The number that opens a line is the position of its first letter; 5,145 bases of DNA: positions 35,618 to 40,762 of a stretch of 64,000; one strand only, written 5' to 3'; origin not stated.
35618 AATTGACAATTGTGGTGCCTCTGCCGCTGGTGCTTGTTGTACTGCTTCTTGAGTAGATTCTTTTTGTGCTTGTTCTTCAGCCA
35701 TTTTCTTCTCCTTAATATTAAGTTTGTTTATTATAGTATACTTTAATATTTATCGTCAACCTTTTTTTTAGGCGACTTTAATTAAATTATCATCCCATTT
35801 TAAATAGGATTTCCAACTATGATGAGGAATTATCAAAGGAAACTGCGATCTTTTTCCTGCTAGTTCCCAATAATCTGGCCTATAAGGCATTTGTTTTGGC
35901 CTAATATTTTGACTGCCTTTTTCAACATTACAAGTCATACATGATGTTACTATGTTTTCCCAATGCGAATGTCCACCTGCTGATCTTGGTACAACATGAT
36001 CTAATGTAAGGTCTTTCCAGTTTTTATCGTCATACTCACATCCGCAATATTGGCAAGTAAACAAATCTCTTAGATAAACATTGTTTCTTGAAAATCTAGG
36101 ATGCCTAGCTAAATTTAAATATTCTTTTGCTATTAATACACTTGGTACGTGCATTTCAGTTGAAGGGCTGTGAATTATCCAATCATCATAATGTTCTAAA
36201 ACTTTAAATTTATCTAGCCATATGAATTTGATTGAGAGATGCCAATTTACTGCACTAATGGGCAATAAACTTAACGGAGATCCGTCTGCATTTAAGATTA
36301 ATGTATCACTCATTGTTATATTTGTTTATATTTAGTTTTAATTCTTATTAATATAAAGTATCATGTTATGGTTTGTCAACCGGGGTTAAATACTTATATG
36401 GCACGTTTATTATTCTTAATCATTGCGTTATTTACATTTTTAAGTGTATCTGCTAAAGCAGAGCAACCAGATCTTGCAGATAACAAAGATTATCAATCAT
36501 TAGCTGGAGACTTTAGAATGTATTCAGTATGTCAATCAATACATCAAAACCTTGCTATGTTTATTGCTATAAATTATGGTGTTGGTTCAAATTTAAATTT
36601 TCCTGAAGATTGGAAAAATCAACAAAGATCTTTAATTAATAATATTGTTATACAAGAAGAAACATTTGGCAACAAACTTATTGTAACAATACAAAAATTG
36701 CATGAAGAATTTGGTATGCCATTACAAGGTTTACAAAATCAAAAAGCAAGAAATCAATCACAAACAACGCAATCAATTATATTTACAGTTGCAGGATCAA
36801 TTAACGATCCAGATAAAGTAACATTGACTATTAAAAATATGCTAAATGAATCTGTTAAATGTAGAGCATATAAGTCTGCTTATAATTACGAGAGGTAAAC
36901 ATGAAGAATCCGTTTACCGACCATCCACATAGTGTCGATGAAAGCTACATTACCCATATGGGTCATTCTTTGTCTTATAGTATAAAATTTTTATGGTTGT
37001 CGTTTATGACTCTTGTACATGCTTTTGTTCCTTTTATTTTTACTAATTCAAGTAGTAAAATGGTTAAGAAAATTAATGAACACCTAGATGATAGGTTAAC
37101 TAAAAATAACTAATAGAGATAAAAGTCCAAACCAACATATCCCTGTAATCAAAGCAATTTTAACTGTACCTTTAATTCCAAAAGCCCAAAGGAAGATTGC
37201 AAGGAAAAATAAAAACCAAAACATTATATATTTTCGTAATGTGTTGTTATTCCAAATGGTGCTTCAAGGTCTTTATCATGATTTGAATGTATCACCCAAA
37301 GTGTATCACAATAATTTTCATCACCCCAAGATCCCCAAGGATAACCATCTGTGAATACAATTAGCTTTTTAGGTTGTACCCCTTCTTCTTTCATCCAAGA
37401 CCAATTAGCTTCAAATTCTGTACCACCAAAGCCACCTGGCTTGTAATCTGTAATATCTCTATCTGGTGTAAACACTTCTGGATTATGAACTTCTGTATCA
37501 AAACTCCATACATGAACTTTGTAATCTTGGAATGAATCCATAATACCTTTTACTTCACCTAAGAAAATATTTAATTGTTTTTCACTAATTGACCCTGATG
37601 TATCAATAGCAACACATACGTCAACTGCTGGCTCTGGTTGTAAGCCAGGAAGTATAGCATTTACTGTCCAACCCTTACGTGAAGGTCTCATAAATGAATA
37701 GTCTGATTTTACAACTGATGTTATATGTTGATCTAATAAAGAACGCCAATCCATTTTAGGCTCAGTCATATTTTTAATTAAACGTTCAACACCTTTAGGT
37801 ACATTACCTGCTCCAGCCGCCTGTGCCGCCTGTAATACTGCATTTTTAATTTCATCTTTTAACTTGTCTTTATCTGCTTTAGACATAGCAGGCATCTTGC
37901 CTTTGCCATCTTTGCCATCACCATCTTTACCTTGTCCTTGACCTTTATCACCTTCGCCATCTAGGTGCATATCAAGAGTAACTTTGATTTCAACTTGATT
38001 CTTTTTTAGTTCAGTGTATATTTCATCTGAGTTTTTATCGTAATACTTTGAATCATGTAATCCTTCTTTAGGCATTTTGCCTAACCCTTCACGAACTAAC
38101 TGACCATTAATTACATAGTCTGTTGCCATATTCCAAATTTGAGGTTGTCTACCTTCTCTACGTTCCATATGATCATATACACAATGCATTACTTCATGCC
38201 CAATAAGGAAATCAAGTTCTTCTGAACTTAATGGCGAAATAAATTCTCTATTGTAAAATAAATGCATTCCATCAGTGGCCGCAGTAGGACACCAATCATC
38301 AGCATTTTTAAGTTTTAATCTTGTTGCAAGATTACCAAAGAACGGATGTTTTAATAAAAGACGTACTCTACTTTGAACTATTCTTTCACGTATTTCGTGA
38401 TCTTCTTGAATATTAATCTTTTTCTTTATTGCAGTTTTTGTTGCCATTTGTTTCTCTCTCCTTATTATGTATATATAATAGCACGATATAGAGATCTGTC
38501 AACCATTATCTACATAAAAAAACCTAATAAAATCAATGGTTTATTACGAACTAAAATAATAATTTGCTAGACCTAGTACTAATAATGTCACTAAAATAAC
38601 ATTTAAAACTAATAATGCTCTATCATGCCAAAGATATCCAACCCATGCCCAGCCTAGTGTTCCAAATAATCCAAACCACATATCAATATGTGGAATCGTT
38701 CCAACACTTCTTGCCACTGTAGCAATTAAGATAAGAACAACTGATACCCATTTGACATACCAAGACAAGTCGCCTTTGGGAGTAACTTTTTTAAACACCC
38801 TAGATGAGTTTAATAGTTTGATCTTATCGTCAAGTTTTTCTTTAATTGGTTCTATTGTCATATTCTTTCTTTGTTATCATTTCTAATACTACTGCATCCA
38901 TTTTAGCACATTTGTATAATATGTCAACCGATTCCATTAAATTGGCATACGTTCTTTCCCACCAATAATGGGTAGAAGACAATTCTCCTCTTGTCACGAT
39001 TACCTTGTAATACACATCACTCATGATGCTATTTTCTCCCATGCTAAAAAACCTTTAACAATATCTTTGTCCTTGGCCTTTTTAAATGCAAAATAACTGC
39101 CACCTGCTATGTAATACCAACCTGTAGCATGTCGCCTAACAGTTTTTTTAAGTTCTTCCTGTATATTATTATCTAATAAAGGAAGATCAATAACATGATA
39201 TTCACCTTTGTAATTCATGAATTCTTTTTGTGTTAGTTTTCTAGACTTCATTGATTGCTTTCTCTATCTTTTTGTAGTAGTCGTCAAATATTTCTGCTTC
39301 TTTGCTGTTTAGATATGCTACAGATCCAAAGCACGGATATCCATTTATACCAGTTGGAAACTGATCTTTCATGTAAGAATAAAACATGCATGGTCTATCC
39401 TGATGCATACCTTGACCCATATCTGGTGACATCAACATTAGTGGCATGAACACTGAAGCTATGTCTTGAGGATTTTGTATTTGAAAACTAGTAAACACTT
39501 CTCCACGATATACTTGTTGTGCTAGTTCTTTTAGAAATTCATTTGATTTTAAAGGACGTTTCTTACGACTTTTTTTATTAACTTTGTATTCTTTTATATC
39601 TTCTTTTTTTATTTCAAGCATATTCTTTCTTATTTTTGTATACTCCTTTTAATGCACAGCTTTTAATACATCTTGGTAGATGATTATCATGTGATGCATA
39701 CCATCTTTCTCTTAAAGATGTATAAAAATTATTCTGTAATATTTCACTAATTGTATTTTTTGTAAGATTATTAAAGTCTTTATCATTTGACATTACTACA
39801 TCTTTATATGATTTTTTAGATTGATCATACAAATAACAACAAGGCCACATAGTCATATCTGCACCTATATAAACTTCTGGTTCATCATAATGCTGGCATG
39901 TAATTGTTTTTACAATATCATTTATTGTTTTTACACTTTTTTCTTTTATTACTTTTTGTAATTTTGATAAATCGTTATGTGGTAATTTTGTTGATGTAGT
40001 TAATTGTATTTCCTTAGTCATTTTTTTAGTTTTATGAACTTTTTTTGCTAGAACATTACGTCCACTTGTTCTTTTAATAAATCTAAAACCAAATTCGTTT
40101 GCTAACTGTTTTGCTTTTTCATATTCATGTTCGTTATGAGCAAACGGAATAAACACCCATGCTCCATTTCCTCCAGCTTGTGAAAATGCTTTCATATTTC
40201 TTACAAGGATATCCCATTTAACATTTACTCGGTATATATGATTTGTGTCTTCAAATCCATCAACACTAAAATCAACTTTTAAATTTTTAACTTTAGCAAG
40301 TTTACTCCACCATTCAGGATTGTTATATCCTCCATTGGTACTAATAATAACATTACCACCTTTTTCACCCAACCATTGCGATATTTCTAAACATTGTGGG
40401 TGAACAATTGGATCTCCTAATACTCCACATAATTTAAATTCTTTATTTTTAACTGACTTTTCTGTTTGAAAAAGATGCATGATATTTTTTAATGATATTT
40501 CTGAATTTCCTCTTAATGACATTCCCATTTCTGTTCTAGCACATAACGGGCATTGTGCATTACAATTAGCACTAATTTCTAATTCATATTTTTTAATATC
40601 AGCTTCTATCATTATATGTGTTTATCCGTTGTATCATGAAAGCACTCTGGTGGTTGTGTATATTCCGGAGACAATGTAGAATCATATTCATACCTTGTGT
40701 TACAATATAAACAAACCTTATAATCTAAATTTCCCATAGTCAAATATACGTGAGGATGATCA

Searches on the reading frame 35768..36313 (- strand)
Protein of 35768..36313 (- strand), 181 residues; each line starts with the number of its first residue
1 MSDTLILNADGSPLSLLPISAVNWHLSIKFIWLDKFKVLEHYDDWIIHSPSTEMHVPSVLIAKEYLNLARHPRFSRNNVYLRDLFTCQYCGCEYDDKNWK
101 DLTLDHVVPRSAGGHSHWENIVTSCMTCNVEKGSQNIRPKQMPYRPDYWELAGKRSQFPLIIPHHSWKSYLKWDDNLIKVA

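Call 34: search_protein_families(library=pfam, proteins=[window:35768-36313:-], max_evalue=0.001)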
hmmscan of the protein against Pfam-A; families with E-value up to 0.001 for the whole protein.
window:35768-36313:- (181 aa): 3 families
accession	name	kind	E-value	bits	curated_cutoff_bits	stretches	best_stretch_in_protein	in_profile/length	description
PF01844.29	HNH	-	6.6e-13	49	21.4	1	87-134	1-46/47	HNH endonuclease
PF14279.12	HNH_5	-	3.1e-12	46.7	27.5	1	87-135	1-46/56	HNH endonuclease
PF13395.12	HNH_4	-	0.00077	19.8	22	0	87-135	1-51/54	HNH endonuclease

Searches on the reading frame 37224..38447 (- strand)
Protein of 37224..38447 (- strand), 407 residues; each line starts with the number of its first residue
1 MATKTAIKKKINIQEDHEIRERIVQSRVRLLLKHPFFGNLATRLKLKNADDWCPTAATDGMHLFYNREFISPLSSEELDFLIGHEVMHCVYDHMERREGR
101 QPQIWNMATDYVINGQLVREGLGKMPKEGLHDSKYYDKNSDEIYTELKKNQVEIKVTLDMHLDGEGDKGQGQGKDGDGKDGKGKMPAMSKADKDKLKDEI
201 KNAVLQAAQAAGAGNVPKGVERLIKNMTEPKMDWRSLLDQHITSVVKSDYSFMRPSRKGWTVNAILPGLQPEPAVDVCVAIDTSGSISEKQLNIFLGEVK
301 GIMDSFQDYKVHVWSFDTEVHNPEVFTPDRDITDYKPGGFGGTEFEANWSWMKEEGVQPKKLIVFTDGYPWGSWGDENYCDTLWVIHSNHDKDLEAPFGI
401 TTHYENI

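Call 6: search_protein_families(library=phrogs, proteins=[window:37224-38447:-], max_evalue=0.001)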
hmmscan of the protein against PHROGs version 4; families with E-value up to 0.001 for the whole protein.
window:37224-38447:- (407 aa): 2 families
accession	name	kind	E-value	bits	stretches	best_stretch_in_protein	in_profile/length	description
phrog_1314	-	DNA, RNA and nucleotide metabolism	2.5e-114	383.4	1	14-405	6-391/394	HNH endonuclease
phrog_30358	-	unknown function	3.3e-07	31.4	1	214-371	13-168/204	-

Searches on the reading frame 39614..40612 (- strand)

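Call 6: search_protein_families(library=phrogs, proteins=[window:39614-40612:-], max_evalue=0.001)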
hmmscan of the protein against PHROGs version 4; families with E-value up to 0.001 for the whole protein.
window:39614-40612:- (332 aa): 1 family
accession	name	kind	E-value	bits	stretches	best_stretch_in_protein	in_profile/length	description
phrog_21308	-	other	1e-19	71.2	1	5-288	411-683/735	radical SAM domain-containing protein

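Call 34: search_protein_families(library=pfam, proteins=[window:39614-40612:-], max_evalue=0.001)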
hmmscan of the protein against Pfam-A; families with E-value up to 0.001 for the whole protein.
window:39614-40612:- (332 aa): 2 families
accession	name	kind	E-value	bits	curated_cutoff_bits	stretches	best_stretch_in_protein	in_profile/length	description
PF04055.27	Radical_SAM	-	2.1e-10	41.5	29.5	1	12-162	2-157/166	Radical SAM superfamily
PF13186.11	SPASM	-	3.7e-05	24.3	21.5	1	246-315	7-63/67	Iron-sulfur cluster-binding domain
